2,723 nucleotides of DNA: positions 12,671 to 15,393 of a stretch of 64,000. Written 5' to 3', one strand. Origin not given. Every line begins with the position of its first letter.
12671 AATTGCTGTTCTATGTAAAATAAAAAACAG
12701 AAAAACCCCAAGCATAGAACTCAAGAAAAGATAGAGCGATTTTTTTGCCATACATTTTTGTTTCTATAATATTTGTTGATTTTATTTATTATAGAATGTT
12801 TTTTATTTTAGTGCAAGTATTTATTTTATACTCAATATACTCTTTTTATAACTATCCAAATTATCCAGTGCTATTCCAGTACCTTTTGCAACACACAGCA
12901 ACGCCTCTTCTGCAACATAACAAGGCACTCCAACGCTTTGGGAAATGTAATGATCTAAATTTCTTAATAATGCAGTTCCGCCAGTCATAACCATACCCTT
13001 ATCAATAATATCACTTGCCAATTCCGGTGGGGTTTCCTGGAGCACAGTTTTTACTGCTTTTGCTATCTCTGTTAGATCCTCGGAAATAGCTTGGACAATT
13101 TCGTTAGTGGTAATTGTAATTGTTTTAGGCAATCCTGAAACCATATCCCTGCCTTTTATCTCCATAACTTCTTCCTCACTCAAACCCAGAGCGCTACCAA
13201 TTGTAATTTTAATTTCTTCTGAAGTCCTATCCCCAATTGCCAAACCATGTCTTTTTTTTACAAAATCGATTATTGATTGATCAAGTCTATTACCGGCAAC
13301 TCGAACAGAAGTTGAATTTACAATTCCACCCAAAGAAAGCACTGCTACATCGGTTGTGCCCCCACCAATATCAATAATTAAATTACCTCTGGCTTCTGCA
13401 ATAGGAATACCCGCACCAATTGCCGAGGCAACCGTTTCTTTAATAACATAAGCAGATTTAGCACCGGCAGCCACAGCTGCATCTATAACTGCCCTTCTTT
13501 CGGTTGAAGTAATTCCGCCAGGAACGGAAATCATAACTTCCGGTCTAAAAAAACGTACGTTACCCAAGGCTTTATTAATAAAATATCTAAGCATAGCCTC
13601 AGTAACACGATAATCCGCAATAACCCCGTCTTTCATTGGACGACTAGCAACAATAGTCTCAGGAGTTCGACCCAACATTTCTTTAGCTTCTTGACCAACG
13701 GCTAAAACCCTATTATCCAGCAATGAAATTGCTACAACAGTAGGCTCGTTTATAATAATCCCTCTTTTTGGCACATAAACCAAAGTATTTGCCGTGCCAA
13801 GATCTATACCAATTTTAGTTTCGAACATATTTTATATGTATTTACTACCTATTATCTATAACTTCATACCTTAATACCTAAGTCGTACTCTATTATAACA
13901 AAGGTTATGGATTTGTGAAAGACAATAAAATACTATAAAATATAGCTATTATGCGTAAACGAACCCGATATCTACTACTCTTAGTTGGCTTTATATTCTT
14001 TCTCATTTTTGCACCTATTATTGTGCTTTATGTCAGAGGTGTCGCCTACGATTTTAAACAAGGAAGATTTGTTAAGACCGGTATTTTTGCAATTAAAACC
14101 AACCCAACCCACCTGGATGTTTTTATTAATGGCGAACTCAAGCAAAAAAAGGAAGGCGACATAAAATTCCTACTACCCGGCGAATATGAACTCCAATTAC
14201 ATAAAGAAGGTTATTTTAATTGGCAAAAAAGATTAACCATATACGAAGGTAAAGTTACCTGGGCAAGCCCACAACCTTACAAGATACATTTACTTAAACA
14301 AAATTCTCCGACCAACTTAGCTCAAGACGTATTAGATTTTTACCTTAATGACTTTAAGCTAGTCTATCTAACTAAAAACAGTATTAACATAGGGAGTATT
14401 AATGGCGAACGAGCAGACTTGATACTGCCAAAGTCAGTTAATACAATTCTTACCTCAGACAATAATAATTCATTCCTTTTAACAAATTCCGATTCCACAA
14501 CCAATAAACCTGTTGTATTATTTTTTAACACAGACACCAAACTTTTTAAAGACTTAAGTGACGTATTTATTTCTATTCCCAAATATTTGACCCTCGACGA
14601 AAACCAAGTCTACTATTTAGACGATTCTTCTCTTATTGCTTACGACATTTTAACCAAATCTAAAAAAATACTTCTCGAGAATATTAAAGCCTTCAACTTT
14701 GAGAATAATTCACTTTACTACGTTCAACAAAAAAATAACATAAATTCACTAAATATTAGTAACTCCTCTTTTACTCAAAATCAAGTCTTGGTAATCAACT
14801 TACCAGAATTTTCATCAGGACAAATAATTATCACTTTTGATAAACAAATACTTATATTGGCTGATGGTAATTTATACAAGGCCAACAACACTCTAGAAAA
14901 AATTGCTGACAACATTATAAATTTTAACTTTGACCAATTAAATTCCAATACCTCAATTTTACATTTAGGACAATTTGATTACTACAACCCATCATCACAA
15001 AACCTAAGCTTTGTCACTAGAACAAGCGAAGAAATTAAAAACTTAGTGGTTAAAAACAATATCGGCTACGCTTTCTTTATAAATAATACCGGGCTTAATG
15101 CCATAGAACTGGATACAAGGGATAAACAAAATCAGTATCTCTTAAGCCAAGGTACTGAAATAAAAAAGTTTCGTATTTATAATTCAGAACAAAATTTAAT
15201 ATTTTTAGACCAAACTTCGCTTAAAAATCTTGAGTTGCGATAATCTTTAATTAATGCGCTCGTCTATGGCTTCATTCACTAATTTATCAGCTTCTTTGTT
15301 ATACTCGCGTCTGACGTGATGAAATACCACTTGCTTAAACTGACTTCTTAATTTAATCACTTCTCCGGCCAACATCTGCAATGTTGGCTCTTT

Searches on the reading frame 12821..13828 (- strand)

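Call 7: search_protein_families(library=pfam, proteins=[window:12821-13828:-], max_evalue=0.01)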
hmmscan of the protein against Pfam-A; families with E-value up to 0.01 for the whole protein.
window:12821-13828:- (335 aa): 6 families
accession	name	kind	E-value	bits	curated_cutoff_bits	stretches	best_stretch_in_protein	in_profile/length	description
PF06723.19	MreB_Mbl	-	6.3e-135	449.7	27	1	4-328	2-326/327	MreB/Mbl protein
PF00012.26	HSP70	-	3.3e-11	42.6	20.6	1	97-268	135-322/599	Hsp70 protein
PF14450.12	FtsA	-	3e-10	41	31.8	1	151-308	2-112/127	Cell division protein FtsA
PF00022.25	Actin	-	2.5e-09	36.6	27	1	43-193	47-190/410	Actin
PF11104.14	PilM_2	-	0.0009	18.7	27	0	274-308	274-307/340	Type IV pilus assembly protein PilM;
PF06277.17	EutA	-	0.0044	16.4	27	1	150-248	146-243/475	Ethanolamine utilisation protein EutA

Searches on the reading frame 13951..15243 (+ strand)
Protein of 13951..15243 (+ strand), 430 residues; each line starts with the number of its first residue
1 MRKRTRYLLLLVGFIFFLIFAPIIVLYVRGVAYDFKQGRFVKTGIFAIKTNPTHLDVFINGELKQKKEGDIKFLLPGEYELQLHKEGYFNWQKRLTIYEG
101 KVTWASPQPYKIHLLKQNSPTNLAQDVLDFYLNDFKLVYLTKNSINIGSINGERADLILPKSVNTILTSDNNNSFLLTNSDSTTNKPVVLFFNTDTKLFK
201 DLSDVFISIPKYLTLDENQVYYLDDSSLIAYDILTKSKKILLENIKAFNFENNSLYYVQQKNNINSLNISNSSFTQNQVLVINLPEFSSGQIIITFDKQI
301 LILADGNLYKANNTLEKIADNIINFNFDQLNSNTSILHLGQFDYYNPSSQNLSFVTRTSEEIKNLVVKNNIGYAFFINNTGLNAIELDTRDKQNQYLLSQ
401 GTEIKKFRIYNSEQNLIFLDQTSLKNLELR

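Call 7: search_protein_families(library=pfam, proteins=[window:13951-15243:+], max_evalue=0.01)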
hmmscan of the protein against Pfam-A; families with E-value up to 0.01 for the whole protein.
window:13951-15243:+ (430 aa): 1 family
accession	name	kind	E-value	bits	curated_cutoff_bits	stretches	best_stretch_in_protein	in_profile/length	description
PF08308.17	PEGA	-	5.8e-06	26.6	20.8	1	44-106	2-64/71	PEGA domain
